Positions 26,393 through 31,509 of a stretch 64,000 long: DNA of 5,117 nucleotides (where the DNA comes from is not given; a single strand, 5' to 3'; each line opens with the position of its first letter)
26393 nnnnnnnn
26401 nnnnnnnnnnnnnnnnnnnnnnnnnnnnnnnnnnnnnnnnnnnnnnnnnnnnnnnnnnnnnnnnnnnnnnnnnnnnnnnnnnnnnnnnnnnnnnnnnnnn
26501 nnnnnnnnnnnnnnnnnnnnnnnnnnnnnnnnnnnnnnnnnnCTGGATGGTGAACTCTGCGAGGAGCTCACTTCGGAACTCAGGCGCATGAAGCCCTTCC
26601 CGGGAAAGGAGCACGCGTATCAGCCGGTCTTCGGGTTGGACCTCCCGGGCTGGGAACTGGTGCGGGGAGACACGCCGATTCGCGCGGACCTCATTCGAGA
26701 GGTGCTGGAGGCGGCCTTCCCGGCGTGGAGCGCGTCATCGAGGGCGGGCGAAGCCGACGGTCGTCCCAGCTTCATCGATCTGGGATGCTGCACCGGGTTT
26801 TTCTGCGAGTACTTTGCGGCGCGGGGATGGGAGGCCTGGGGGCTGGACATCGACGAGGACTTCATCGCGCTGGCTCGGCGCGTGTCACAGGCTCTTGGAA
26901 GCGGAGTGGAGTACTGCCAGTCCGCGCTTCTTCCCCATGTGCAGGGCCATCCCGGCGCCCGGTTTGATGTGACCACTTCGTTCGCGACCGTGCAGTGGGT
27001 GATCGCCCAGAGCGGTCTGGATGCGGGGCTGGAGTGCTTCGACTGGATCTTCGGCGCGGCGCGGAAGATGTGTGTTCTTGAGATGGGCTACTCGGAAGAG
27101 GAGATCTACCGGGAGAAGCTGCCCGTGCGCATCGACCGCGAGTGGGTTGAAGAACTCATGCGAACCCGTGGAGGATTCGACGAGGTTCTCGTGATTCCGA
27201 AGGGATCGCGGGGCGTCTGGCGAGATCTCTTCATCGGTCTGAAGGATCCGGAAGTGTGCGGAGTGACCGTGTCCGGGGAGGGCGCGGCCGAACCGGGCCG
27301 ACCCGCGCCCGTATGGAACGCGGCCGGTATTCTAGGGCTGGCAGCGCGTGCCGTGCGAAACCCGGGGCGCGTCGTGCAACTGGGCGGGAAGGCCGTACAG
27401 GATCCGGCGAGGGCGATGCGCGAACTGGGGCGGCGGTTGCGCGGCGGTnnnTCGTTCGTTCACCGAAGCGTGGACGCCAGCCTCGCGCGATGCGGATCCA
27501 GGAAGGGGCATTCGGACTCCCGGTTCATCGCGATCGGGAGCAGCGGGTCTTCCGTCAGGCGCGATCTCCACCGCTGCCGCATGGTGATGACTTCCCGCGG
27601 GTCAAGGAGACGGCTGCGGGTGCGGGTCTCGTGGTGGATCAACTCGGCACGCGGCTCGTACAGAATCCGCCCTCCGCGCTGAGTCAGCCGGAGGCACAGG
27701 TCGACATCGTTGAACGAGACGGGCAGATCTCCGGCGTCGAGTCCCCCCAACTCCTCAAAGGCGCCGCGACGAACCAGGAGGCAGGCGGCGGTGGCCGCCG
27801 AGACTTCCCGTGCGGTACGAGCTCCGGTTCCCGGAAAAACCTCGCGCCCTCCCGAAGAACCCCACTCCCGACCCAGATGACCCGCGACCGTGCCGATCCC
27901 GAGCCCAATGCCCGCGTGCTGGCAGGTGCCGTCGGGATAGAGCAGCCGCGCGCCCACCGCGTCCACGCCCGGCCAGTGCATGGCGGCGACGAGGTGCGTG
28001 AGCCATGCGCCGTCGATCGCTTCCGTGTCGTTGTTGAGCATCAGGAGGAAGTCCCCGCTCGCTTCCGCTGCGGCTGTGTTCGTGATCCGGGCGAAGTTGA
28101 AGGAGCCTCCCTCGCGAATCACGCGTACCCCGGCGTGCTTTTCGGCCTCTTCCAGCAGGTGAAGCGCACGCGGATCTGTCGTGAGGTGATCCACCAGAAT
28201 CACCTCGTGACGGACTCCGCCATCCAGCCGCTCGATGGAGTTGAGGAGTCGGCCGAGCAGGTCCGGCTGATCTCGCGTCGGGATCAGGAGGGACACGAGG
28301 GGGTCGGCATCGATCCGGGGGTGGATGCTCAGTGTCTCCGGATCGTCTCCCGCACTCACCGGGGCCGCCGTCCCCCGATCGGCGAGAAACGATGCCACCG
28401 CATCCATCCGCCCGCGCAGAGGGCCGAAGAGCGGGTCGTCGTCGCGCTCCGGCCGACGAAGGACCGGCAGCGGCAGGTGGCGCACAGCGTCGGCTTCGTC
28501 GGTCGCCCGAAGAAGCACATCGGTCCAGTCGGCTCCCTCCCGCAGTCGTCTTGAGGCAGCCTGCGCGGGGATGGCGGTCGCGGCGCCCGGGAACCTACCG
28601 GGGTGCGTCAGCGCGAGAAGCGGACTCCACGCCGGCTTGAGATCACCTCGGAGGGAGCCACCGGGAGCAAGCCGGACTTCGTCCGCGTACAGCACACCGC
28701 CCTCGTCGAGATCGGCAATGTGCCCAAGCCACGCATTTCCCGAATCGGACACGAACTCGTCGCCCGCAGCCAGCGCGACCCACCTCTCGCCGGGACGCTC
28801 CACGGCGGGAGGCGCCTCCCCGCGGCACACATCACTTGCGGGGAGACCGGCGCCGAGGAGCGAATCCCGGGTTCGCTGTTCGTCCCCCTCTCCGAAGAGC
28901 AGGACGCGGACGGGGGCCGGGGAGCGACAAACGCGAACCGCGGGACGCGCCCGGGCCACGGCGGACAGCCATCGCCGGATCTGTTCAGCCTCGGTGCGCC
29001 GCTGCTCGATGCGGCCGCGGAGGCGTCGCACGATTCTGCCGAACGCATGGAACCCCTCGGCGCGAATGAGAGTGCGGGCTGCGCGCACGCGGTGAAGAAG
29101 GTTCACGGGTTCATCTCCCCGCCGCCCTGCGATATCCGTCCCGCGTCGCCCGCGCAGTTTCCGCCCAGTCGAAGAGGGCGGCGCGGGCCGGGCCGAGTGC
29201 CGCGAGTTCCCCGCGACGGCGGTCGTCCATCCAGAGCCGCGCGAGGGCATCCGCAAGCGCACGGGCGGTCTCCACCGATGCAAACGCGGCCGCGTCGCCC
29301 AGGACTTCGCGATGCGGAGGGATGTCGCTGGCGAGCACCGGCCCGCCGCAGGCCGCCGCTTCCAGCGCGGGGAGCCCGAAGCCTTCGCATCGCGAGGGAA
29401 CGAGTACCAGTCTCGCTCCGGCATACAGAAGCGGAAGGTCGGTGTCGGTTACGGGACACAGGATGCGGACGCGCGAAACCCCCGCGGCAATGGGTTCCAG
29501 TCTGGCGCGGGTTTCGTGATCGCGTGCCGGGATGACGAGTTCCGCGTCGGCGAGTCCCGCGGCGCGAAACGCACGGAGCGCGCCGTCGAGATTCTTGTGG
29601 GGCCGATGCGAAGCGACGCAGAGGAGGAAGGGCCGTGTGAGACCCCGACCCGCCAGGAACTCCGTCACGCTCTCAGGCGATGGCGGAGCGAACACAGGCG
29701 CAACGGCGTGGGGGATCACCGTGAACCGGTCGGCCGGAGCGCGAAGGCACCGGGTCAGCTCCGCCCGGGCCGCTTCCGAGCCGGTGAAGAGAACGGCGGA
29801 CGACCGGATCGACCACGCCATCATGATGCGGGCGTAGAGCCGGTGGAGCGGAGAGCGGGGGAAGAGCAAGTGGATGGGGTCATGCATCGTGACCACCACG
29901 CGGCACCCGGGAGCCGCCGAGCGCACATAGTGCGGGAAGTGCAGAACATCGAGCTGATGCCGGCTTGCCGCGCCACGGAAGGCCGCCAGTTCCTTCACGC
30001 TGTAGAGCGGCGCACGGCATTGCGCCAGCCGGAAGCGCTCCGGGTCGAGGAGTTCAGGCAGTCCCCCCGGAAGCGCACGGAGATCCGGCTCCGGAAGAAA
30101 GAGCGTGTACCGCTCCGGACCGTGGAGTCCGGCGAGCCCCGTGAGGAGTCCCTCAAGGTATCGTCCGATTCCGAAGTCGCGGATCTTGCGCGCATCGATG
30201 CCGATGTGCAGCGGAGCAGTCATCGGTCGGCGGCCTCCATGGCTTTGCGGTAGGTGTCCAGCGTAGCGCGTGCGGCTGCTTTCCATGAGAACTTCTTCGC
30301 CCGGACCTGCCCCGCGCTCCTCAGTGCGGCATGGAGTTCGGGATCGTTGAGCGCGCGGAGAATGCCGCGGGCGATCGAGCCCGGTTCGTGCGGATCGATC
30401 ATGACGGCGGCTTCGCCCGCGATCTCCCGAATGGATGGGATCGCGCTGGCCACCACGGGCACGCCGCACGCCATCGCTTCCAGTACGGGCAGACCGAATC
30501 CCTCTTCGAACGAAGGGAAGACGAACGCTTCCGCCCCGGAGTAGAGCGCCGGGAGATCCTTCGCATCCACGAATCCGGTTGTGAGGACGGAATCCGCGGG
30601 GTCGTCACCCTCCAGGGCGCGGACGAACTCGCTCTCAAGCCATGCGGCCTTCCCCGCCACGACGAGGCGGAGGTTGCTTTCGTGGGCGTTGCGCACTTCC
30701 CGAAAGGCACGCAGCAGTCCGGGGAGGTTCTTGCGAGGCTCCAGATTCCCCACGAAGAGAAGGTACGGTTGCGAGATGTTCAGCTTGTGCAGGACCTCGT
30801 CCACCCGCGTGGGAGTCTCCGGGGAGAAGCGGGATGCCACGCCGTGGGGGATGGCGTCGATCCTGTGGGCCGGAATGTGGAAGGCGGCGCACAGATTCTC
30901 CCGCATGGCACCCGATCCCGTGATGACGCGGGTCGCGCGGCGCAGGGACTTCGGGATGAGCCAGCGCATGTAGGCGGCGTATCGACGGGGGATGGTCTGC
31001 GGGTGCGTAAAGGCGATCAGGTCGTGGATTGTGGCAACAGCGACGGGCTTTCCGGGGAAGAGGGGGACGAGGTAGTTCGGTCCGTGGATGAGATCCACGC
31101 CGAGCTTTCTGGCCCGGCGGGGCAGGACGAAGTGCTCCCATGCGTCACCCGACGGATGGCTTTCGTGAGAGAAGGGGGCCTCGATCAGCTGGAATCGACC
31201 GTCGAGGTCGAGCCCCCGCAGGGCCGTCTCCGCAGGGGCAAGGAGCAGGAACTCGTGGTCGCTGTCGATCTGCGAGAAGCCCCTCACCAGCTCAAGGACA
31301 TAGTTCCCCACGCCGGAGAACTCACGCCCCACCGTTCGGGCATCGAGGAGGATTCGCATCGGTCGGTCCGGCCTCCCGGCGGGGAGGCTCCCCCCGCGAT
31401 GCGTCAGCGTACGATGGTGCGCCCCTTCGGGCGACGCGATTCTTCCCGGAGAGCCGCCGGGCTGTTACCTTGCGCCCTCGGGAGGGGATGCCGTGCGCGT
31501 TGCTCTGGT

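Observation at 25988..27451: Thymidine-kinase-fold P-loop + zinc-ribbon domain fused to a SAM methyltransferase: candidate non-canonical chain-terminating kinase/methyltransferase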

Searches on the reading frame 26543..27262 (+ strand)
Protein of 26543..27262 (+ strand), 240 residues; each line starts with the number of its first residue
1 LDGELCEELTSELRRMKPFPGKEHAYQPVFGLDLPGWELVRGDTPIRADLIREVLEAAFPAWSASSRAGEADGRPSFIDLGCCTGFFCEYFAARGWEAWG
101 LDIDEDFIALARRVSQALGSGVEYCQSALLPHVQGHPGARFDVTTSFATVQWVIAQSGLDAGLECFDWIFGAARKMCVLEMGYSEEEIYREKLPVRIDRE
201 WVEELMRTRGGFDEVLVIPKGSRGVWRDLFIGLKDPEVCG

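Call 43: search_solved_structures(query=A4, max_evalue=0.01, show_alignments=2)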
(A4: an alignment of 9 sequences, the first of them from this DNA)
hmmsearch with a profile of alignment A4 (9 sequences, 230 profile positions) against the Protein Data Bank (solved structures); distinct sequences matched with E-value up to 0.01: 37.
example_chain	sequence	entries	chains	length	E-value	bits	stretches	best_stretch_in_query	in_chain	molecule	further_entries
4uw0_A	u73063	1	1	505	1.2e-09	41.2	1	21-180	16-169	WBDD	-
4azs_A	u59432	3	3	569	2.4e-09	40.2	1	21-180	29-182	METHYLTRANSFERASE WBDD | WBDD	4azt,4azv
4ax8_A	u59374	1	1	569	2.4e-09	40.2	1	21-180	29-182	WBDD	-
4azw_A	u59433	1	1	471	3.3e-09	39.8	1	21-180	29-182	WBDD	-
1wzn_A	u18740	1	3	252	1.3e-08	37.8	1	50-141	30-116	SAM-dependent methyltransferase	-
1ve3_A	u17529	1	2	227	2.8e-08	36.7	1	62-122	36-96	hypothetical protein PH0226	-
8rdl_A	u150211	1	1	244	1.9e-07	34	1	48-137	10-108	ToxA protein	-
4kdr_A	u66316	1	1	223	7.5e-07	32.1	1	66-141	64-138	3-demethylubiquinone-9 3-methyltransferase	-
5dpm_A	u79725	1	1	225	7.6e-07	32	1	66-141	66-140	Ubiquinone biosynthesis O-methyltransferase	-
4kdc_A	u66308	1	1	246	8.7e-07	31.8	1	66-141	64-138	3-demethylubiquinone-9 3-methyltransferase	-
3dli_A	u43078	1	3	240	2.3e-06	30.4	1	66-125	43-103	methyltransferase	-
5je3_A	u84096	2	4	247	7.1e-06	28.9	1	39-135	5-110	Methyl transferase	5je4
3g5l_A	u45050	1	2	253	1e-05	28.3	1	56-139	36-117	Putative S-adenosylmethionine dependent methyltransferase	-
6uak_A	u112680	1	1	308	1.7e-05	27.6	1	62-139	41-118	SAM dependent methyltransferase LahSB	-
5jdz_A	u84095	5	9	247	3e-05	26.8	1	62-135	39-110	Methyl transferase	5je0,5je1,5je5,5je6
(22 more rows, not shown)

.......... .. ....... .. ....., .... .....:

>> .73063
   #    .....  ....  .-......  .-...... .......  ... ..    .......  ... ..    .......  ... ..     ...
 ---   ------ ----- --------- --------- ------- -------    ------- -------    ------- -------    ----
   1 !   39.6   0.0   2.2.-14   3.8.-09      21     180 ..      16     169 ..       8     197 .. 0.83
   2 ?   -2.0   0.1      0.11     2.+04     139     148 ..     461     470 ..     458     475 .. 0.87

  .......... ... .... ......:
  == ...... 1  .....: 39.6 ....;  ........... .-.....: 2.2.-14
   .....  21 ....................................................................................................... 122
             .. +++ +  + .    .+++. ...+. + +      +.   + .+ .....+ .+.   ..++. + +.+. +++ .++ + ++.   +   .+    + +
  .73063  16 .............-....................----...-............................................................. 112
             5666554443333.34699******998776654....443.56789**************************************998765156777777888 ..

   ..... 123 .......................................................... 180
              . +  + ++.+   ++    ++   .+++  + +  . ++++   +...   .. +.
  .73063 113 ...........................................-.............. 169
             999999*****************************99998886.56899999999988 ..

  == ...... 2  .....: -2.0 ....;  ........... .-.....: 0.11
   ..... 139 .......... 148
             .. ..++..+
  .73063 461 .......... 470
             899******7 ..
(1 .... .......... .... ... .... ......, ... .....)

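Call 86: find_homologous_proteins(query=A4, max_evalue=0.00001)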
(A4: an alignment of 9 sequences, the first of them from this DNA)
Query A4 (9 sequences) (240 aa, profile of the alignment): 8 proteins with E <= 0.00001 among 3982 candidates.
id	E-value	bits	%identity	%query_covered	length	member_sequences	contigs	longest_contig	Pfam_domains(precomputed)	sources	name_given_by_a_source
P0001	3.2e-107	375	100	100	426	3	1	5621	PF13847.13,PF13649.13,PF08241.19,PF08242.19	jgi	jgi:SAM-dependent methyltransferase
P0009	1.4e-104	367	45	95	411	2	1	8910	PF13847.13,PF13649.13,PF08241.19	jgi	-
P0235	5.2e-70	254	39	95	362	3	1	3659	PF13489.13,PF13649.13,PF08241.19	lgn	-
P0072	5.1e-64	234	40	96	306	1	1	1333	PF13847.13,PF13489.13,PF13649.13,PF08241.19,PF08242.19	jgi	jgi:hypothetical protein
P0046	2.6e-62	228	38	96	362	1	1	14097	PF13489.13,PF08241.19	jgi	jgi:hypothetical protein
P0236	7.9e-61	223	38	97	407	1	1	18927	PF13489.13,PF08241.19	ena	-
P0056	7.5e-45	171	33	96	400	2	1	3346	PF13489.13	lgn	-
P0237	5.8e-38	149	38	58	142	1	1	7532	-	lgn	-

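Call 87: find_encoding_contigs(protein=P0236, flank=10000, max_places=1)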
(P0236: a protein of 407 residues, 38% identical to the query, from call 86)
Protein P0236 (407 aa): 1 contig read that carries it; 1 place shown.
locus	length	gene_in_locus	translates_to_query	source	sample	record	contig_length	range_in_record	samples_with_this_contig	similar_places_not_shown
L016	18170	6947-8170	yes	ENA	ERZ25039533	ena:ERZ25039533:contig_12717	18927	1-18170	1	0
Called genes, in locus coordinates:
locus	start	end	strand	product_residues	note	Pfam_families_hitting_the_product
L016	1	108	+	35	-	?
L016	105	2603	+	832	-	PF13641:Glyco_tranf_2_3, PF00535:Glycos_transf_2, PF13506:Glyco_transf_21 (weak)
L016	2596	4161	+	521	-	PF00535:Glycos_transf_2 (faint)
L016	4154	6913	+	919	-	PF00534:Glycos_transf_1, PF13692:Glyco_trans_1_4, PF13524:Glyco_trans_1_2 (weak), PF14307:Glyco_tran_WbsX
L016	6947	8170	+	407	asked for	PF13489:Methyltransf_23 (faint), PF08241:Methyltransf_11 (weak)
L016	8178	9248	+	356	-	PF14307:Glyco_tran_WbsX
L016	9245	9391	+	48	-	-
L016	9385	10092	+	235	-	PF13358:DDE_3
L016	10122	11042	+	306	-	PF05050:Methyltransf_21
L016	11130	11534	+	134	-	PF08241:Methyltransf_11, PF13649:Methyltransf_25 (weak)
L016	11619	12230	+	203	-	PF00535:Glycos_transf_2 (weak), PF13641:Glyco_tranf_2_3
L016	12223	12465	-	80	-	-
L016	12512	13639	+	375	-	-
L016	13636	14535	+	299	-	PF13489:Methyltransf_23 (weak), PF08241:Methyltransf_11 (weak)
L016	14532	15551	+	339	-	PF01522:Polysacc_deac_1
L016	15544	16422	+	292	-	PF13641:Glyco_tranf_2_3, PF00535:Glycos_transf_2, PF10111:Glyco_tranf_2_2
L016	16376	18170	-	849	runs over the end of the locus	?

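Call 92: search_protein_families(library=pfam, proteins=[L016:105-1334:+, L016:2596-4161:+, L016:12512-13639:+], max_evalue=0.01)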
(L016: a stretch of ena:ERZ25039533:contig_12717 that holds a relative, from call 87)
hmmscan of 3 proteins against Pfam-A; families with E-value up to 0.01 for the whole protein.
L016:105-1334:+ (410 aa): 1 family
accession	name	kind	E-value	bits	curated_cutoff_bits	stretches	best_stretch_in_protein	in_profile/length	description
PF13524.12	Glyco_trans_1_2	-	0.00043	20.7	25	1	277-366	35-122/144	Glycosyl transferase-like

L016:2596-4161:+ (521 aa): 2 families
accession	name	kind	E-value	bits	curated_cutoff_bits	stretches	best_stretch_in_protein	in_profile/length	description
PF00535.33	Glycos_transf_2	-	1.8e-05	25.2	23.3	1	349-422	51-124/168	Glycosyl transferase family 2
PF04102.17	SlyX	-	0.0096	17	30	0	23-66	19-62/67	SlyX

L016:12512-13639:+ (375 aa): 2 families
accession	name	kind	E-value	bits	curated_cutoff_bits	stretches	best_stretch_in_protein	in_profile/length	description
PF00535.33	Glycos_transf_2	-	0.00021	21.7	23.3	0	3-32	84-113/168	Glycosyl transferase family 2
PF13641.12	Glyco_tranf_2_3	-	0.0028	18.1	27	0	3-92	92-132/230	Glycosyltransferase like family 2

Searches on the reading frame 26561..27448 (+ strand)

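Call 6: search_protein_families(library=pfam, proteins=[window:26561-27448:+], max_evalue=10)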
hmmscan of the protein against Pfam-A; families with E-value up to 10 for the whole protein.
window:26561-27448:+ (296 aa): 7 families
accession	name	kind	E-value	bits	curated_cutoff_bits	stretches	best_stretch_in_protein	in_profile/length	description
PF08241.18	Methyltransf_11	-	4.1e-10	40.6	21.2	1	73-147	2-73/95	Methyltransferase domain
PF13649.12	Methyltransf_25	-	1.6e-08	35.5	27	1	72-148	2-77/97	Methyltransferase domain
PF08242.18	Methyltransf_12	-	2.7e-06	28.5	30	1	72-151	1-79/98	Methyltransferase domain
PF13489.12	Methyltransf_23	-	1.8e-05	24.9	27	1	64-147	19-94/164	Methyltransferase domain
PF13847.12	Methyltransf_31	-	3.1e-05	24.1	27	1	70-144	6-84/145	Methyltransferase domain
PF01728.25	FtsJ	-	0.11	12.9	24.1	1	70-100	24-56/181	FtsJ-like methyltransferase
PF07757.19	AdoMet_MTase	-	0.15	12.7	27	1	68-98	62-92/115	Predicted AdoMet-dependent methyltransferase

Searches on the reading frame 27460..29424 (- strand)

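Call 8: search_protein_families(library=pfam, proteins=[window:27460-29424:-], max_evalue=0.001)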
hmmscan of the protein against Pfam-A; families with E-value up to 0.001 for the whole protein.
window:27460-29424:- (654 aa): 2 families
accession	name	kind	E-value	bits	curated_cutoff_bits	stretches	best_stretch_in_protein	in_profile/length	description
PF00535.33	Glycos_transf_2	-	9.9e-13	48.8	23.3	1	378-507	1-128/168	Glycosyl transferase family 2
PF13641.12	Glyco_tranf_2_3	-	1.3e-09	38.9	27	1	377-619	3-227/230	Glycosyltransferase like family 2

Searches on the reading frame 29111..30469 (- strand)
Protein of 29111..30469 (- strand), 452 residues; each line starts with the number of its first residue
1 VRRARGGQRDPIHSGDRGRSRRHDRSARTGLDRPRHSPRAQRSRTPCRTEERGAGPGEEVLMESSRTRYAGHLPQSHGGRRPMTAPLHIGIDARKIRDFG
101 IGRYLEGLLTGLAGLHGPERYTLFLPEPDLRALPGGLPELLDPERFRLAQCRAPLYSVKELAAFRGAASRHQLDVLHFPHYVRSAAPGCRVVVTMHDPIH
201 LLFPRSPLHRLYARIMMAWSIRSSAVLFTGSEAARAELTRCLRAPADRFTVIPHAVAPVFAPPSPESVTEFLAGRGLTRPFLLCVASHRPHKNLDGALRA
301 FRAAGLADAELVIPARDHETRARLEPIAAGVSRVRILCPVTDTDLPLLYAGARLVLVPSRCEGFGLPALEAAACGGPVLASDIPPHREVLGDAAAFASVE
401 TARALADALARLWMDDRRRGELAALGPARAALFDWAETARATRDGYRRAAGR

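Call 8: search_protein_families(library=pfam, proteins=[window:29111-30469:-], max_evalue=0.001)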
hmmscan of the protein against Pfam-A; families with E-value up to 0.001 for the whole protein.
window:29111-30469:- (452 aa): 5 families
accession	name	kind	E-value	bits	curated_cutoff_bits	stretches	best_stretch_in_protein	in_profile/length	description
PF00534.26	Glycos_transf_1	-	2e-20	73.5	26.4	1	278-419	14-162/172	Glycosyl transferases group 1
PF13692.12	Glyco_trans_1_4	-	1.7e-18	67.6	27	1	280-415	2-142/142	Glycosyl transferases group 1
PF13439.12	Glyco_transf_4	-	1.2e-12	48.7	28.5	1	100-256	3-166/170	Glycosyltransferase Family 4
PF20706.3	GT4-conflict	-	7.3e-10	38.8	26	1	251-382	172-312/385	Family 4 Glycosyltransferase in conflict systems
PF13524.12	Glyco_trans_1_2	-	1.3e-07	32.1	25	1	333-429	28-128/144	Glycosyl transferase-like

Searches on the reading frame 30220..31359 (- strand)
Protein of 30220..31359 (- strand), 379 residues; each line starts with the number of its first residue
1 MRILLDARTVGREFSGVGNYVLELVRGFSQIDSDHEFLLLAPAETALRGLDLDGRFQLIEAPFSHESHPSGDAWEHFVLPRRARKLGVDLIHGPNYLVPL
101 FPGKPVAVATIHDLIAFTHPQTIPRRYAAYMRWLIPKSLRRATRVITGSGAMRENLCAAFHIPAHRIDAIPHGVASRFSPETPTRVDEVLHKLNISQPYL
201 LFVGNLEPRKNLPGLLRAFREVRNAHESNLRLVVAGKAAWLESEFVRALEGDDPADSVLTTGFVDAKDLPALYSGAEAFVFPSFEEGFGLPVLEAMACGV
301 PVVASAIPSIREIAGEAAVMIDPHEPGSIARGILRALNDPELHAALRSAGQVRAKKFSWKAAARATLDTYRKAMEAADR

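Call 18: search_protein_families(library=pfam, proteins=[window:30220-31359:-], max_evalue=0.01)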
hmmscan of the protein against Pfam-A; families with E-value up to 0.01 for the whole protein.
window:30220-31359:- (379 aa): 6 families
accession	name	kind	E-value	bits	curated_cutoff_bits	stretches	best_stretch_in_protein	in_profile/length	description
PF00534.26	Glycos_transf_1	-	5.8e-37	127.3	26.4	1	196-351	14-170/172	Glycosyl transferases group 1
PF13692.12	Glyco_trans_1_4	-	4.6e-33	114.9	27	1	198-339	2-142/142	Glycosyl transferases group 1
PF13439.12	Glyco_transf_4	-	7.6e-21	75.3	28.5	1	15-174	2-166/170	Glycosyltransferase Family 4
PF20706.3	GT4-conflict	-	2e-12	47.3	26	1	194-376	194-364/385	Family 4 Glycosyltransferase in conflict systems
PF13579.12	Glyco_trans_4_4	-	8.1e-10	39.7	29.7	1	15-173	1-158/158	Glycosyl transferase 4-like domain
PF13524.12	Glyco_trans_1_2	-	2.1e-07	31.4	25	1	225-365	12-141/144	Glycosyl transferase-like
